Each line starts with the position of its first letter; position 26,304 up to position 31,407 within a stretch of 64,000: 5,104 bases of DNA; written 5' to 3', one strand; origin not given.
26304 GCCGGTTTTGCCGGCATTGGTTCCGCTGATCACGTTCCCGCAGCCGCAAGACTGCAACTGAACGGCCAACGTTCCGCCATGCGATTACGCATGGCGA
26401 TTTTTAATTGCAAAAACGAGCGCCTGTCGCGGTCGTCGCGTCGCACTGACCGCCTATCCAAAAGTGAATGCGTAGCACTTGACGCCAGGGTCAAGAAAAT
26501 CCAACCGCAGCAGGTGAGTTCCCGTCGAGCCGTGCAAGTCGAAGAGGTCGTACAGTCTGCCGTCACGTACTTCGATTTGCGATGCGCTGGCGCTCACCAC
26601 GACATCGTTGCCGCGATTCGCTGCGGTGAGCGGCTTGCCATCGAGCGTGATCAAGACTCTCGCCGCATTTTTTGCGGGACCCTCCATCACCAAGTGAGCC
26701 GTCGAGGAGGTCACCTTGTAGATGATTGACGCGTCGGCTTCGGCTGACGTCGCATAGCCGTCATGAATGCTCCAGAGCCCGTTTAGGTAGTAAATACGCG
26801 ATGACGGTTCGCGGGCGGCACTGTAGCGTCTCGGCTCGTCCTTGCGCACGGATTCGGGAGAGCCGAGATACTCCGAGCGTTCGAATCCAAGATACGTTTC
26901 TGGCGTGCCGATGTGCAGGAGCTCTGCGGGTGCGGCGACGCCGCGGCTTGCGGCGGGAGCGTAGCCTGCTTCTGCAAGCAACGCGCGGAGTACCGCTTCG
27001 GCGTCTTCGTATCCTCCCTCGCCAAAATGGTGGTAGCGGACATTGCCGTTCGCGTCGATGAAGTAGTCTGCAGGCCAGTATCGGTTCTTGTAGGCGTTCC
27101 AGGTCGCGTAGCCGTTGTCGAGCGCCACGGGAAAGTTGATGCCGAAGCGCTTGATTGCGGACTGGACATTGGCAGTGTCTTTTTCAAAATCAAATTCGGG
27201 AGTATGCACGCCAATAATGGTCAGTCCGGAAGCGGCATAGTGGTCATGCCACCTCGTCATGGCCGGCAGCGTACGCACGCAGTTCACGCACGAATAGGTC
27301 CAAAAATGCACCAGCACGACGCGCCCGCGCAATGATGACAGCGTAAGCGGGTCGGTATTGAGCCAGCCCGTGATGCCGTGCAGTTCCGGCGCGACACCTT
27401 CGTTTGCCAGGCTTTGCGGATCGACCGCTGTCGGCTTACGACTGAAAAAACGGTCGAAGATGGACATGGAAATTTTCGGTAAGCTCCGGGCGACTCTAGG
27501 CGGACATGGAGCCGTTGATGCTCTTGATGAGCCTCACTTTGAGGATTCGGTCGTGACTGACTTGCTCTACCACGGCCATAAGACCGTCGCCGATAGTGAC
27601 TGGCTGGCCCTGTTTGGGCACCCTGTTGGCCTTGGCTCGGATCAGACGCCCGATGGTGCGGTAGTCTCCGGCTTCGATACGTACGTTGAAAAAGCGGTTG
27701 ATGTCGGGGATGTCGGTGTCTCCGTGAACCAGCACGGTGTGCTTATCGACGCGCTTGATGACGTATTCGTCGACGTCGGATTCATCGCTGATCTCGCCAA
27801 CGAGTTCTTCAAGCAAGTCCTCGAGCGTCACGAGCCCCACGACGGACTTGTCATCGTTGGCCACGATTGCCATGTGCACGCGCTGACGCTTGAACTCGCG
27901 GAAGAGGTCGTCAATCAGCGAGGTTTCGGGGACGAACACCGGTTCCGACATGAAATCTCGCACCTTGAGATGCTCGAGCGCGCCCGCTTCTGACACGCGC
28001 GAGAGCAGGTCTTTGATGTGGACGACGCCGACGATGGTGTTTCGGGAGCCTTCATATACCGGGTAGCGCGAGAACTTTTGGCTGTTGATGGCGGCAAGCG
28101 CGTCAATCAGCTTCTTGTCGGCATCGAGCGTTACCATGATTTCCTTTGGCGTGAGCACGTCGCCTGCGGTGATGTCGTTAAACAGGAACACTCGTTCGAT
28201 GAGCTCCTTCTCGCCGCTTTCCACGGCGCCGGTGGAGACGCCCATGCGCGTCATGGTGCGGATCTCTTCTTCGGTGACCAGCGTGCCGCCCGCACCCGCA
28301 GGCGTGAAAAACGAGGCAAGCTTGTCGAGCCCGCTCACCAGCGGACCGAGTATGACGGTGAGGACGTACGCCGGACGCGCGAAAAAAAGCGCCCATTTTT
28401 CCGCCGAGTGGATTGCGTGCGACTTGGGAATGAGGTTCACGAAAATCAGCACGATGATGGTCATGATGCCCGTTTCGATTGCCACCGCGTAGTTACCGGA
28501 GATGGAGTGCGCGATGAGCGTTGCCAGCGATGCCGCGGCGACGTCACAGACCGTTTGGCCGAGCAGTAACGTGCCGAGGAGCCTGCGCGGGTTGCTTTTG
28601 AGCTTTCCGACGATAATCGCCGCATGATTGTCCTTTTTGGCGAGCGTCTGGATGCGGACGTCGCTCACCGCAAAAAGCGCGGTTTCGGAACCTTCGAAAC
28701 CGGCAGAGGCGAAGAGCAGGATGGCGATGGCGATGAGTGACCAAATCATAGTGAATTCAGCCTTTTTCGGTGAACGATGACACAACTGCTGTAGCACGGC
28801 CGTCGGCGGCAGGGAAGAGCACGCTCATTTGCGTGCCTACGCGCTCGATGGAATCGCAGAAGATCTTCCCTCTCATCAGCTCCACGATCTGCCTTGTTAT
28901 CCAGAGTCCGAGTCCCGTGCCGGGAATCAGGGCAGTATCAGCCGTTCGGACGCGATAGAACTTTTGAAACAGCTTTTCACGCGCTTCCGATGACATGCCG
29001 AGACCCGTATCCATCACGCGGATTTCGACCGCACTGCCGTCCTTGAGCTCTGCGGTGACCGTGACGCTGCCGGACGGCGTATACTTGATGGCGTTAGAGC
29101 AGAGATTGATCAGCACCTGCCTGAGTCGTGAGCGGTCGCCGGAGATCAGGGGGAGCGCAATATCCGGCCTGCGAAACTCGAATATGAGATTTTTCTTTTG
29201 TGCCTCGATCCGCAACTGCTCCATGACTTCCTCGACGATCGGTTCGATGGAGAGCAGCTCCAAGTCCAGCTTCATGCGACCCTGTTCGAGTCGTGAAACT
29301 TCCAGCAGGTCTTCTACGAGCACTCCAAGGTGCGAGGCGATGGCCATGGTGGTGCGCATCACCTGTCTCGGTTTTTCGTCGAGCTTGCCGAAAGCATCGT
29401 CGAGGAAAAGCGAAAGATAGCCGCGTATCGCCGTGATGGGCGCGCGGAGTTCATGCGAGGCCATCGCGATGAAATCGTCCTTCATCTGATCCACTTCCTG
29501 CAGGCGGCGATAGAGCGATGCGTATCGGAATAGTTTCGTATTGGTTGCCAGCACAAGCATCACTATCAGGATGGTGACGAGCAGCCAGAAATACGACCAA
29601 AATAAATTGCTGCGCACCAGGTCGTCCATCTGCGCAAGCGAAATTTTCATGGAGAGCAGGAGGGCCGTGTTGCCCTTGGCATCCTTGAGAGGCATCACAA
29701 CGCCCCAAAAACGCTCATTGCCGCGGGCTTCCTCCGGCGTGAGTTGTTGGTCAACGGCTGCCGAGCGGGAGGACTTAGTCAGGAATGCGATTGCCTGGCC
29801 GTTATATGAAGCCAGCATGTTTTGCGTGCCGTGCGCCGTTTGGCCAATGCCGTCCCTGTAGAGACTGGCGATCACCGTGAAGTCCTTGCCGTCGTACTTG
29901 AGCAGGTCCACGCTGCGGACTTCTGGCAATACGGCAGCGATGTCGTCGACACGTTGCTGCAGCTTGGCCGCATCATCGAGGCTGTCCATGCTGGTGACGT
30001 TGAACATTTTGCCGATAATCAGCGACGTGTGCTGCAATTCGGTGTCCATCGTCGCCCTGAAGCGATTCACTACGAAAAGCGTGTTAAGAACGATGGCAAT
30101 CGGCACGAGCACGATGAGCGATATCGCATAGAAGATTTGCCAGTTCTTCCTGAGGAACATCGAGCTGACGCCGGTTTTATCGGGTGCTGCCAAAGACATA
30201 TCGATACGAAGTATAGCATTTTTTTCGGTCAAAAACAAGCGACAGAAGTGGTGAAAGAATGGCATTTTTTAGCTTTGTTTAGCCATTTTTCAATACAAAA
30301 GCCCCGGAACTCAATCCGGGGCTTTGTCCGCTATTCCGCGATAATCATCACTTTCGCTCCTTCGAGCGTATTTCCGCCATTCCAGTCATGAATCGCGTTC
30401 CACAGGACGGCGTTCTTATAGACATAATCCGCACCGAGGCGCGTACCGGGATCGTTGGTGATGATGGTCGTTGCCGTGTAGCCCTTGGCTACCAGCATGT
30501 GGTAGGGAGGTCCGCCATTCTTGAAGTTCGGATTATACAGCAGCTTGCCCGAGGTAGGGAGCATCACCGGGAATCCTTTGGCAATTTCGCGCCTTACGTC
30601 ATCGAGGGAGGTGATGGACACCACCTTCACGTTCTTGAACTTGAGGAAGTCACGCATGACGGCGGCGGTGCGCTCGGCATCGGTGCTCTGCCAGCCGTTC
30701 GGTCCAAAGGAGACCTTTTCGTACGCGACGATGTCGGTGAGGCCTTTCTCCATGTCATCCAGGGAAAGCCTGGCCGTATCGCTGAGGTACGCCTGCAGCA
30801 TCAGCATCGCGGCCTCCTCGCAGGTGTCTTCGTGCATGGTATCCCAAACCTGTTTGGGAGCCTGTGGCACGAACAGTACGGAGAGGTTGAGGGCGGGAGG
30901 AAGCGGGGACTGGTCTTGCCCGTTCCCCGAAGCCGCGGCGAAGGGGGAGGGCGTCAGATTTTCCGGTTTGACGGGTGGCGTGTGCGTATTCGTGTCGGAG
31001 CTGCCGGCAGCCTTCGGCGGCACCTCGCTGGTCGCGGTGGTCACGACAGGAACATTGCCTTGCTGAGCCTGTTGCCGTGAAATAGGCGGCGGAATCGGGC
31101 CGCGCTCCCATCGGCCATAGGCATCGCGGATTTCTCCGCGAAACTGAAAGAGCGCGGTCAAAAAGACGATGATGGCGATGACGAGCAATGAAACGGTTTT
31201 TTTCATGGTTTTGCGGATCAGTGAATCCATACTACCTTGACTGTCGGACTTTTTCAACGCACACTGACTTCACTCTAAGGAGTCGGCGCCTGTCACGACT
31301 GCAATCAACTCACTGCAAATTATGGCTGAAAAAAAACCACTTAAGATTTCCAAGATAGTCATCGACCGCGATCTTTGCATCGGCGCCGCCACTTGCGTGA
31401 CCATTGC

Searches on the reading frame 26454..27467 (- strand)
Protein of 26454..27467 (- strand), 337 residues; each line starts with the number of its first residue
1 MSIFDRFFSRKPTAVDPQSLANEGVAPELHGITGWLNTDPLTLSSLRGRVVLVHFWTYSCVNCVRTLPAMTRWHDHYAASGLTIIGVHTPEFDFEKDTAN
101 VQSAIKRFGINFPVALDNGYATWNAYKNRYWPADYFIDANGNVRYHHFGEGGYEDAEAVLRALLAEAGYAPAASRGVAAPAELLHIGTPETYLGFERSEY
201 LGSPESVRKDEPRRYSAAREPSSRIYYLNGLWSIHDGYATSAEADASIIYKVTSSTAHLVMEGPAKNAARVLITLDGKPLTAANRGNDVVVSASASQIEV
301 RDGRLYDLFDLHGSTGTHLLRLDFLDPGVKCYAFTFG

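Call 18: search_protein_families(library=pfam, proteins=[window:26454-27467:-], max_evalue=0.001)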
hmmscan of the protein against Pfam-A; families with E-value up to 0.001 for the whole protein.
window:26454-27467:- (337 aa): 4 families
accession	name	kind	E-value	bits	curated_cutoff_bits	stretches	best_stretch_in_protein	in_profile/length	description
PF17991.7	Thioredoxin_10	-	7.9e-32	111.2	27.1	1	188-337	1-142/142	Thioredoxin like C-terminal domain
PF00578.27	AhpC-TSA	-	4.7e-14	52.8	26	1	39-145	16-123/124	AhpC/TSA family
PF08534.16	Redoxin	-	1.9e-12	47.7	26.6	1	39-159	19-147/148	Redoxin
PF13905.12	Thioredoxin_8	-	1.3e-05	25.9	27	1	48-143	1-94/94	Thioredoxin-like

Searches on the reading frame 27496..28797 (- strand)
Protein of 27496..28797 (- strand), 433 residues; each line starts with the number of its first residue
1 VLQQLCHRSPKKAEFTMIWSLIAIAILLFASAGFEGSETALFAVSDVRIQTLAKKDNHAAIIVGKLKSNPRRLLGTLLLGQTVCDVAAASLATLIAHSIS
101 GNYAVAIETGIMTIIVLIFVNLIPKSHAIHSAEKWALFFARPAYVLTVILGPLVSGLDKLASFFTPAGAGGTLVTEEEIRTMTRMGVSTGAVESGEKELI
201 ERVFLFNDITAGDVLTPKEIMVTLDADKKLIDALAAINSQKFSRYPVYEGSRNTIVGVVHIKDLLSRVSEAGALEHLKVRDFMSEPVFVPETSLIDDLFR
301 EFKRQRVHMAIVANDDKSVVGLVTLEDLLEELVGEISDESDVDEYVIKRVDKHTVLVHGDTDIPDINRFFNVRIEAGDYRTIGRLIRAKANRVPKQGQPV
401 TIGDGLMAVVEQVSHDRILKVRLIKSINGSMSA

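Call 18: search_protein_families(library=pfam, proteins=[window:27496-28797:-], max_evalue=0.001)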
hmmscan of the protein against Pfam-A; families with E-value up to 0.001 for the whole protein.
window:27496-28797:- (433 aa): 3 families
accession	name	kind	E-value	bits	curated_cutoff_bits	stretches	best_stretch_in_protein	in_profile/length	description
PF01595.25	CNNM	-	6.4e-40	137.2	28.4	1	23-195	2-180/181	Cyclin M transmembrane N-terminal domain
PF00571.33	CBS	-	3.1e-19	69.5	24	2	279-333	1-56/57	CBS domain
PF03471.22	CorC_HlyC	-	5.2e-14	52.4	27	1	349-425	2-79/81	Transporter associated domain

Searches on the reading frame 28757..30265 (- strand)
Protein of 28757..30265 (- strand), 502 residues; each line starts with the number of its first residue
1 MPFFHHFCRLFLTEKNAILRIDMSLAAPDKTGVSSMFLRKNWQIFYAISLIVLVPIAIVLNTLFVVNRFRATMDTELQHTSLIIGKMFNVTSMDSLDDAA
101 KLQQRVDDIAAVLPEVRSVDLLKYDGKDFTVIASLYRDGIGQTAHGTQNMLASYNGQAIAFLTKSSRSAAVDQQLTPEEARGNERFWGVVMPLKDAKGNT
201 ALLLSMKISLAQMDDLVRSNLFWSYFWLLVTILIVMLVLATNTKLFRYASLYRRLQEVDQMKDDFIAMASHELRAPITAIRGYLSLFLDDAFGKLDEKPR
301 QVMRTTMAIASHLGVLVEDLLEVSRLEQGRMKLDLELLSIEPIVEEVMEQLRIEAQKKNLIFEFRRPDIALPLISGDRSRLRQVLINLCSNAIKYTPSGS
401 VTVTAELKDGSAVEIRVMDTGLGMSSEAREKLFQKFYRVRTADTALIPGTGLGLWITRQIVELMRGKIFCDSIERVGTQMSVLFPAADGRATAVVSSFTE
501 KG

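Call 18: search_protein_families(library=pfam, proteins=[window:28757-30265:-], max_evalue=0.001)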
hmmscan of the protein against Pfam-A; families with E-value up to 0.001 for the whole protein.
window:28757-30265:- (502 aa): 2 families
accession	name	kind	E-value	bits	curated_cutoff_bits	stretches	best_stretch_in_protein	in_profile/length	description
PF02518.31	HATPase_c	-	2.2e-25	89.7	26.4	1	376-486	1-109/111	Histidine kinase-, DNA gyrase B-, and HSP90-like ATPase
PF00512.31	HisKA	-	1.3e-15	57.7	26.9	1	261-329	1-66/66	His Kinase A (phospho-acceptor) domain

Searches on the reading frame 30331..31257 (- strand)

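Call 18: search_protein_families(library=pfam, proteins=[window:30331-31257:-], max_evalue=0.001)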
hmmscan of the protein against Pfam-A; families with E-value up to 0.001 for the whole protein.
window:30331-31257:- (308 aa): 1 family
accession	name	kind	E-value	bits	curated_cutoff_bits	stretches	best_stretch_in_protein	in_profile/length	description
PF13529.12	Peptidase_C39_2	-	1.7e-10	42.1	24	1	127-270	3-142/143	Peptidase_C39 like family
